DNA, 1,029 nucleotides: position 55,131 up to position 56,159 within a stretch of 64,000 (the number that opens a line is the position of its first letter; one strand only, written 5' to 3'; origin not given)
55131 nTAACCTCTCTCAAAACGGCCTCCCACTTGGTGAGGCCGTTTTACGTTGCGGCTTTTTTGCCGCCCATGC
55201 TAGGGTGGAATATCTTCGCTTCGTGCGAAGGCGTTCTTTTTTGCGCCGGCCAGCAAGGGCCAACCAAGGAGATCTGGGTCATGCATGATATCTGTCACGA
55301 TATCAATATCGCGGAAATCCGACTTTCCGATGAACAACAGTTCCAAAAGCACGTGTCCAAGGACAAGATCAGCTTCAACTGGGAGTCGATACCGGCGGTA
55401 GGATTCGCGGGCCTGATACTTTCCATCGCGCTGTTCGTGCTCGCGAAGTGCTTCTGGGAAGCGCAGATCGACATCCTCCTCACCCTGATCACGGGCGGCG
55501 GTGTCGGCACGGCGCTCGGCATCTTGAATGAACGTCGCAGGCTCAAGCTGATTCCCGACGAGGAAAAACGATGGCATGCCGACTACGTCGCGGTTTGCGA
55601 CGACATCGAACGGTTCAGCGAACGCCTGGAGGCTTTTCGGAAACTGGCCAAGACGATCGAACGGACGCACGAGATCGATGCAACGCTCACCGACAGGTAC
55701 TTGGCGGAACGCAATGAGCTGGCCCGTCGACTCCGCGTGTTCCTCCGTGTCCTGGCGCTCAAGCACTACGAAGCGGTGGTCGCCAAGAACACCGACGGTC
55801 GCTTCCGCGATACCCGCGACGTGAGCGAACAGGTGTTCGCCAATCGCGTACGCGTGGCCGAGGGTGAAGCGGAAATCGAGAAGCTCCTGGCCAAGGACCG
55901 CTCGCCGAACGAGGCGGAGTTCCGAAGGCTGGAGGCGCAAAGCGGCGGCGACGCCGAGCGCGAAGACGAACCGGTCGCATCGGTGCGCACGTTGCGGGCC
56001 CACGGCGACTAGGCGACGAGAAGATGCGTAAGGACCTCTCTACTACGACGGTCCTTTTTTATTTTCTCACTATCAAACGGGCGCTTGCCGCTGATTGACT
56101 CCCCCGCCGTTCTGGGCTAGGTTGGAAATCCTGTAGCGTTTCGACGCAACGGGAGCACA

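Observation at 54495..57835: Strong consensus promoter followed by a small repeat protein and three tandem paralogous two-TM proteins, each with its own terminator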

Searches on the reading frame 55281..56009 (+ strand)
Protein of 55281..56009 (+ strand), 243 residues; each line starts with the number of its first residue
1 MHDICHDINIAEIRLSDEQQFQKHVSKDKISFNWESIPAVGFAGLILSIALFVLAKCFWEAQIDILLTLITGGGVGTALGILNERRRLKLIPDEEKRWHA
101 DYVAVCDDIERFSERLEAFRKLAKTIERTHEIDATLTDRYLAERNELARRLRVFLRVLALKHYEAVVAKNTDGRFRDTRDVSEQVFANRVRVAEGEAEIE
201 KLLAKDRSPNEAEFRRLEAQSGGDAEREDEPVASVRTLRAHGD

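Call 7: search_protein_families(library=pfam, proteins=[window:55281-56009:+], max_evalue=1)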
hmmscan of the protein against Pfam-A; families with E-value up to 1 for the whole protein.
window:55281-56009:+ (243 aa): 3 families
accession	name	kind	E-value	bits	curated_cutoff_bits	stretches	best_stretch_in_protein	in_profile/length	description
PF15272.11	BBP1_C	-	0.0031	17.7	23.4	1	100-220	4-119/190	Spindle pole body component BBP1, C-terminal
PF19502.5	DUF6036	-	0.0078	16.5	23.6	1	148-192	82-126/164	Nucleotidyltransferase of unknown function (DUF6036)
PF22975.2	EPS8_2nd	-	0.35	11.6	27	0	105-128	9-32/155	EPS8 spectrin-like domain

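Call 16: find_related_loci(query=A1, collection=genome_contigs, flank=10000)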
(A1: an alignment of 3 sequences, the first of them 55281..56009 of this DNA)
Query A1 (243 aa) in genome_contigs; peptide patterns used: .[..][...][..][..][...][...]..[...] (x = any residue, [..] = any of these).
67 stretches matched a pattern, but none encodes a relative of the query by tblastn (E <= 1e-3).

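Call 17: search_protein_families(library=ncbifam, proteins=[window:55281-56009:+], max_evalue=1)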
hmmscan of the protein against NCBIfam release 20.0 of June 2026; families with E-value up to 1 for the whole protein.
window:55281-56009:+ (243 aa): 0 families

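Call 18: search_protein_families(library=padloc, proteins=[window:55281-56009:+], max_evalue=1)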
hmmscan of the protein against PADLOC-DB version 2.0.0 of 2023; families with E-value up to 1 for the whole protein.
window:55281-56009:+ (243 aa): 0 families

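Call 19: search_protein_families(library=phrogs, proteins=[window:55281-56009:+], max_evalue=1)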
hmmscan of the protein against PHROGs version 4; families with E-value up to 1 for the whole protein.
window:55281-56009:+ (243 aa): 2 families
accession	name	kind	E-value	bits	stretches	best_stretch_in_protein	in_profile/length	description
phrog_4167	-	unknown function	0.032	15.2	1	85-159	161-230/280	-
phrog_4984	-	unknown function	0.16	13.2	1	66-128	9-71/93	-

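Call 21: search_protein_representatives(alignment_id=A1)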
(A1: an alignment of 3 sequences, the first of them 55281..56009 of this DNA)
Query: 3 sequences, 250 profile positions. Proteins with E-value up to 0.001 (for the whole library): 21; up to 1e-10: 19; up to 1e-30: 6. The best 21 are listed.
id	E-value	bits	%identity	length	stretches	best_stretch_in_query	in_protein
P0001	1.8e-109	381.3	-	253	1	7-250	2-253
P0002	3.6e-92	324.6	-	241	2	1-203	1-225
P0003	2.8e-57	210.3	-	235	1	24-240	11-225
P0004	1.3e-39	152.4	-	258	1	37-242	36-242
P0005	7.7e-36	140.0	-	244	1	19-237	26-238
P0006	2.2e-35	138.6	-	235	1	83-239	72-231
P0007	2.5e-28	115.4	-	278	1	3-221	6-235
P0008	1.6e-27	112.8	-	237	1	86-226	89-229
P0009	1.4e-26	109.7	-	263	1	39-241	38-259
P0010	5.8e-25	104.4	-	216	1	48-237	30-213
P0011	5.1e-23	98.1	-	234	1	71-239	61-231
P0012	4.6e-22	94.9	-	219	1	79-218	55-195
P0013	8.3e-22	94.1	-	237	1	8-250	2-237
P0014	3.0e-21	92.3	-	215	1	107-237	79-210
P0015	1.3e-20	90.2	-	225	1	110-237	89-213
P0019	3.5e-11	59.3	-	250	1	100-214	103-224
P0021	2.0e-06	43.7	-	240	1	126-233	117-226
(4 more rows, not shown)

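Call 25: find_encoding_contigs(protein=P0004, flank=10000, max_places=4)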
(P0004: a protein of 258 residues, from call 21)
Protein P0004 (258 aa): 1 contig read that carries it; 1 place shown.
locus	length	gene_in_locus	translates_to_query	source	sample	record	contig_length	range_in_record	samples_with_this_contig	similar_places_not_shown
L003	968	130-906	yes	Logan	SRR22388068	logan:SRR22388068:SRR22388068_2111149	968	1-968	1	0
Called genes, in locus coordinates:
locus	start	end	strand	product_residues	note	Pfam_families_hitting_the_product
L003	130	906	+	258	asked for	-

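Call 26: find_encoding_contigs(protein=P0013, flank=10000, max_places=4)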
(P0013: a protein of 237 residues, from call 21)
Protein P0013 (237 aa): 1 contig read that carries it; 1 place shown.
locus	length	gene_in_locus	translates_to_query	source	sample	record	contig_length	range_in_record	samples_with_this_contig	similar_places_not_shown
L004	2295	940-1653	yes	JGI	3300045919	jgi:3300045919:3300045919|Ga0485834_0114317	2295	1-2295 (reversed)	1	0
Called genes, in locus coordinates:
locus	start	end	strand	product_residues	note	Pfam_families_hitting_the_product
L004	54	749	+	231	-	-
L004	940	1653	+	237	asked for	-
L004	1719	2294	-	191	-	?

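Call 54: find_encoding_contigs(protein=P0007, flank=10000, max_places=3)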
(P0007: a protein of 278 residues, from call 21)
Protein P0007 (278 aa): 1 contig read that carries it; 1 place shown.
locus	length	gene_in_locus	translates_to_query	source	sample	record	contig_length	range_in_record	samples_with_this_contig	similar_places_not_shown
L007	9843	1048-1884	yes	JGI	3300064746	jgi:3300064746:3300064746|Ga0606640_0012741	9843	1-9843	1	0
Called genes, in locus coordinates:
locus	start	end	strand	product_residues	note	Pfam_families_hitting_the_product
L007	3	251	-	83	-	?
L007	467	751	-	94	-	PF01176:eIF-1a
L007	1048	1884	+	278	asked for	-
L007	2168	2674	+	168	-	-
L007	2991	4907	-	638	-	PF01411:tRNA-synt_2c, PF07973:tRNA_SAD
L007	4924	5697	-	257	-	-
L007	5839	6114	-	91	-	-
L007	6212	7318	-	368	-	PF02540:NAD_synthase (weak), PF03054:tRNA_Me_trans, PF20259:tRNA_Me_trans_M, PF20258:tRNA_Me_trans_C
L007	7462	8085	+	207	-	-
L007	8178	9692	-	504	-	PF02074:Peptidase_M32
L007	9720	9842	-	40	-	?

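Call 55: find_encoding_contigs(protein=P0009, flank=10000, max_places=3)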
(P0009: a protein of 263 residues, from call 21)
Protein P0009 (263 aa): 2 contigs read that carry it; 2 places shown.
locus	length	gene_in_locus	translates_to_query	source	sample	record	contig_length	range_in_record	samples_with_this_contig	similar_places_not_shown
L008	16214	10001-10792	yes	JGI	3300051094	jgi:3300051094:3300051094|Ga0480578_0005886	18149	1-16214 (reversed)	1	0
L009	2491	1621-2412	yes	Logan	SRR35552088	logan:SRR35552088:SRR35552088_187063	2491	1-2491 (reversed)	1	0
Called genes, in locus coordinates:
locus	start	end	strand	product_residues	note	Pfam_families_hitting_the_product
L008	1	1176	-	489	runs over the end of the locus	PF01943:Polysacc_synt, PF13440:Polysacc_synt_3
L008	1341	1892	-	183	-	-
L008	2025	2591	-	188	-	-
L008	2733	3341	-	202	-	PF14378:PAP2_3, PF01569:PAP2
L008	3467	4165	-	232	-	-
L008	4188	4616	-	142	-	-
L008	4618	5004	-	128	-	-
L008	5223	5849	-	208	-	PF00380:Ribosomal_S9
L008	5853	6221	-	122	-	PF00572:Ribosomal_L13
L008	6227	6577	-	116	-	PF01196:Ribosomal_L17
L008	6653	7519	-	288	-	PF01193:RNA_pol_L, PF01000:RNA_pol_A_bac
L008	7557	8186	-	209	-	PF00163:Ribosomal_S4, PF01479:S4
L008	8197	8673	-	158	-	PF00411:Ribosomal_S11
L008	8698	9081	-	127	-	PF00416:Ribosomal_S13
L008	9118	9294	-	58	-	PF00444:Ribosomal_L36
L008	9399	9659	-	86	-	PF01176:eIF-1a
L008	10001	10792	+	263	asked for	-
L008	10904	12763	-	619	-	PF01411:tRNA-synt_2c, PF07973:tRNA_SAD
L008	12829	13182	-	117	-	-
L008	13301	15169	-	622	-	PF00454:PI3_PI4_kinase (weak)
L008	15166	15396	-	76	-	-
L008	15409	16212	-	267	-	?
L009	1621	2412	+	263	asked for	-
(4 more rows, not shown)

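Call 56: find_encoding_contigs(protein=P0019, flank=10000, max_places=3)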
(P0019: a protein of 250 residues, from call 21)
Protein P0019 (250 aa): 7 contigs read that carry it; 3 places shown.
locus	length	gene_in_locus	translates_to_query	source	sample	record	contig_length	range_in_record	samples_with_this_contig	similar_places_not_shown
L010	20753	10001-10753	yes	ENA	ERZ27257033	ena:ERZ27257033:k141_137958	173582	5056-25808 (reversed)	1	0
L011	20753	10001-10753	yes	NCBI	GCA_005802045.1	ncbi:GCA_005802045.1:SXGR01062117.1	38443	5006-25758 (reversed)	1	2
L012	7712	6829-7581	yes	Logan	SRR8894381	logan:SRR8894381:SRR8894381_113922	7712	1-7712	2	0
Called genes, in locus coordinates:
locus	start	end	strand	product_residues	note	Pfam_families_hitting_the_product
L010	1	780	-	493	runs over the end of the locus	PF01943:Polysacc_synt, PF13440:Polysacc_synt_3, PF03023:MurJ (faint), PF01554:MatE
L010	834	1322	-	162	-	-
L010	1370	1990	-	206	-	-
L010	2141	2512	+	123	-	-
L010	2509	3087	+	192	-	PF18306:LDcluster4, PF03641:Lysine_decarbox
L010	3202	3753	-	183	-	PF00380:Ribosomal_S9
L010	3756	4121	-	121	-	PF00572:Ribosomal_L13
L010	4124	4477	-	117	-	PF01196:Ribosomal_L17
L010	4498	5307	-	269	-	PF01193:RNA_pol_L, PF01000:RNA_pol_A_bac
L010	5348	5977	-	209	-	PF00163:Ribosomal_S4, PF22421:SYY_C-terminal (weak), PF01479:S4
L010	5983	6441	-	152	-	PF00411:Ribosomal_S11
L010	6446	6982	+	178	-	-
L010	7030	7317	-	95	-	PF01176:eIF-1a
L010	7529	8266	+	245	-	-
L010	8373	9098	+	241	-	-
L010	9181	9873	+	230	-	-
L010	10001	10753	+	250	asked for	-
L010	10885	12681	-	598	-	PF01411:tRNA-synt_2c, PF07973:tRNA_SAD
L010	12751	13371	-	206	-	-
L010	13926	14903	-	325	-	-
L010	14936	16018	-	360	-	PF02540:NAD_synthase (faint), PF03054:tRNA_Me_trans, PF20259:tRNA_Me_trans_M, PF20258:tRNA_Me_trans_C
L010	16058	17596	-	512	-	PF02074:Peptidase_M32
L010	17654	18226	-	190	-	PF06941:NT5C (weak)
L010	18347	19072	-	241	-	-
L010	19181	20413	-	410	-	PF18019:Cas3_HD (weak), PF01966:HD (faint)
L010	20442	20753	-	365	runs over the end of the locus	PF03417:AAT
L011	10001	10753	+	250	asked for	-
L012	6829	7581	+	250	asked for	-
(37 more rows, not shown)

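Call 71: find_related_loci(query=A6, collection=metagenome_contigs, flank=10000)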
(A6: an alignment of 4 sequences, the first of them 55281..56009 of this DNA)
Query A6 (243 aa) in metagenome_contigs; peptide patterns used: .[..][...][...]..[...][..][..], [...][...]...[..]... (x = any residue, [..] = any of these).
202 stretches matched a pattern, but none encodes a relative of the query by tblastn (E <= 1e-3).

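Call 72: find_encoding_contigs(protein=P0011, flank=8000, max_places=2)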
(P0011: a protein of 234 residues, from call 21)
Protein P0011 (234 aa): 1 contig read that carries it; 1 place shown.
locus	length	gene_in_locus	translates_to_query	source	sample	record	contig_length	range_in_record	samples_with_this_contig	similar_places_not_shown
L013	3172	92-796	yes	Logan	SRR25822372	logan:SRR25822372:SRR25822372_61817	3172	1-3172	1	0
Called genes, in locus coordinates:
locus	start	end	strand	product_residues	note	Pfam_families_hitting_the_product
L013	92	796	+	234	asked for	-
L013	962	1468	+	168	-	-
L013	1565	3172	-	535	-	?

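Call 73: find_encoding_contigs(protein=P0021, flank=8000, max_places=2)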
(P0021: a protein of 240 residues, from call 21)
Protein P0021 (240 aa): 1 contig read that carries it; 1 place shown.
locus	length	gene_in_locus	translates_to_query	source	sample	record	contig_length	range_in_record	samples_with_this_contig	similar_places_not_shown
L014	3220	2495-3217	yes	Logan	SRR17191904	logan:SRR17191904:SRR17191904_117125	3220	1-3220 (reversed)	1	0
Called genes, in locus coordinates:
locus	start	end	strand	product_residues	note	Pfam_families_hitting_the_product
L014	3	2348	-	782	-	?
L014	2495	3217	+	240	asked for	-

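Call 74: find_encoding_contigs(protein=P0012, flank=8000, max_places=2)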
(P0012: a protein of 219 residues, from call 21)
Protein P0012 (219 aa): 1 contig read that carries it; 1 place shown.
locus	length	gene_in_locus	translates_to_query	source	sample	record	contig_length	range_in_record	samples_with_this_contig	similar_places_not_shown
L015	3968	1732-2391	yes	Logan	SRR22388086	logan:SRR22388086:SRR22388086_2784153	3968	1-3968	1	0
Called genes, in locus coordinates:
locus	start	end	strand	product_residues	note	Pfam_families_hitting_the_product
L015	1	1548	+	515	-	?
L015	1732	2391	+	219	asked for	-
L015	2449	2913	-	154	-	PF02367:TsaE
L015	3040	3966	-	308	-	?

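Call 75: find_encoding_contigs(protein=P0008, flank=8000, max_places=2)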
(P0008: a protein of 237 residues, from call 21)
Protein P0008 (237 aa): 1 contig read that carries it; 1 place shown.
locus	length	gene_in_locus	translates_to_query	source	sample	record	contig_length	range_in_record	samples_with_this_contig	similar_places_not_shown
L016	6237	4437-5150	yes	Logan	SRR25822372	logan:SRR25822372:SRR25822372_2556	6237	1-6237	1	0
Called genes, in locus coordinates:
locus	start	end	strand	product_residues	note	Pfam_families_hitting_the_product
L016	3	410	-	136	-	?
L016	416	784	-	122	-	PF00572:Ribosomal_L13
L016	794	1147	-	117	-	PF01196:Ribosomal_L17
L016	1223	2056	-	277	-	PF01193:RNA_pol_L, PF01000:RNA_pol_A_bac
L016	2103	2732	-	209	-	PF00163:Ribosomal_S4, PF01479:S4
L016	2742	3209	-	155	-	PF00411:Ribosomal_S11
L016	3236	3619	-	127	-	PF00416:Ribosomal_S13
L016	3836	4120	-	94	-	PF01176:eIF-1a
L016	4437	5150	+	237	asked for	-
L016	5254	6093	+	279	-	-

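Call 77: search_protein_families(library=pfam, proteins=[L014:3-2348:-, L015:1-1548:+, L015:3040-3966:-, L013:1565-3172:-], max_evalue=0.01)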
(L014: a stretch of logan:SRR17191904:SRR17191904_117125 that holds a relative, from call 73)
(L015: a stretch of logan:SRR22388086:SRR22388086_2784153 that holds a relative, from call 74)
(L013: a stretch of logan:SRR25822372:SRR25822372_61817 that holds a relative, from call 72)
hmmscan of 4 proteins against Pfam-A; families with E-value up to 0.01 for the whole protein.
L014:3-2348:- (782 aa): 11 families
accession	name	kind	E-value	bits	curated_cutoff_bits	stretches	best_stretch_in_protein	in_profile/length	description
PF14559.12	TPR_19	-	1.7e-11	44.7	25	1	330-385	3-58/68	Tetratricopeptide repeat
PF13428.12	TPR_14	-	2e-10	40.7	23.5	0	319-360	2-43/44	Tetratricopeptide repeat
PF13181.12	TPR_8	-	1.9e-07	31.1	25.7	0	353-385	2-34/34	Tetratricopeptide repeat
PF13432.12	TPR_16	-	5.1e-07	30.5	32.7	2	358-418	3-63/65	Tetratricopeptide repeat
PF13414.12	TPR_11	-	2.6e-06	27.5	26.8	0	496-524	1-29/42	TPR repeat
PF07719.23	TPR_2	-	4.3e-06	26.9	27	0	495-522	7-34/34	Tetratricopeptide repeat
PF13431.12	TPR_17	-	2.1e-05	24.9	24.4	0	375-401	2-28/34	Tetratricopeptide repeat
PF23914.1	TPR_CcmH_CycH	-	4.2e-05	23.9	42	1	345-455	43-156/158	Cytochrome c-type biogenesis protein H TPR domain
PF12895.13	ANAPC3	-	0.0041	17.8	27.2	0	337-411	8-81/82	Anaphase-promoting complex, cyclosome, subunit 3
PF00515.34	TPR_1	-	0.0051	17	27.8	0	325-351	8-34/34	Tetratricopeptide repeat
PF09976.15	TPR_21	-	0.0058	16.8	25.5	1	417-519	73-176/193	Tetratricopeptide repeat-like domain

L015:1-1548:+ (515 aa): 9 families
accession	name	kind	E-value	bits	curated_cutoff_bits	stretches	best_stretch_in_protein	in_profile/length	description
PF00437.27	T2SSE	-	1.3e-123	412.8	24.9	1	108-499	10-370/370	Type II/IV secretion system protein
PF20720.3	nSTAND3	-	0.00052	20.2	27.2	1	234-280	11-57/155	Novel STAND NTPase 3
PF13173.12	AAA_14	-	0.00056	20.4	27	1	241-331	3-84/129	AAA domain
PF13401.12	AAA_22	-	0.0018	19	27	1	240-275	5-40/130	AAA domain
PF25199.1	nSTAND_NTPase5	-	0.0019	18.5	34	1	230-278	30-80/145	Novel STAND NTPase 5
PF13191.12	AAA_16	-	0.0032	18.4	32.6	0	228-269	11-53/167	AAA ATPase domain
PF00004.35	AAA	-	0.0066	17.3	21.2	0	245-325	3-73/131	ATPase family associated with various cellular activities (AAA)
PF00005.33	ABC_tran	-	0.0081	17.2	25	0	238-279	9-50/137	ABC transporter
PF02492.25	cobW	-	0.0099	15.9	20.7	0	243-273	3-34/180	CobW/HypB/UreG, nucleotide-binding domain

L015:3040-3966:- (308 aa): 2 families
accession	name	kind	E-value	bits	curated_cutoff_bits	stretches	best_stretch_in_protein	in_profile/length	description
PF00814.31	TsaD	-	3.1e-83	280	24.8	1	2-282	8-263/264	tRNA N6-adenosine threonylcarbamoyltransferase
PF22521.2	HypF_C_2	-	2.5e-05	24.6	27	1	186-261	149-221/241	Carbamoyltransferase, Kae1-like Domain, second subdomain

L013:1565-3172:- (535 aa): 2 families
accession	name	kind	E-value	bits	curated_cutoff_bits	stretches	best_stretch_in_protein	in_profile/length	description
PF01411.24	tRNA-synt_2c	-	3.5e-102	343.2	30.3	1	1-392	84-450/552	tRNA synthetases class II (A)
PF07973.19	tRNA_SAD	-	3.6e-15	56.1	24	1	483-530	1-43/44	Threonyl and Alanyl tRNA synthetase second additional domain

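Call 92: predict_structure(alignment_id=A7)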
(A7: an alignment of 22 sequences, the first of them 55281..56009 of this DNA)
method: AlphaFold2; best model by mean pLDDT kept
length: 243 residues; sequences in the alignment: 22
mean_pLDDT: 83.1   pTM: 0.65
mean pLDDT of the five models: 83.1, 82.3, 79.7, 77.7, 75.5
residues with pLDDT >= 90: 88; 70-90: 114; 50-70: 39; < 50: 2
segments of 3 or more residues with pLDDT < 50: none
pLDDT, mean of each block of 10 residues (from residue 1): 63 93 90 81 84 82 76 86 92 93 96 96 89 93 96 92 88 70 86 86 70 80 63 59 55
secondary structure, 60 per line:
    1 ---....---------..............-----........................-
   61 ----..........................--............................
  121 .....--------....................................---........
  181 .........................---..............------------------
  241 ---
elements in order: H4-7 H17-30 H36-59 H65-90 H93-125 H134-169 H173-205 H209-222
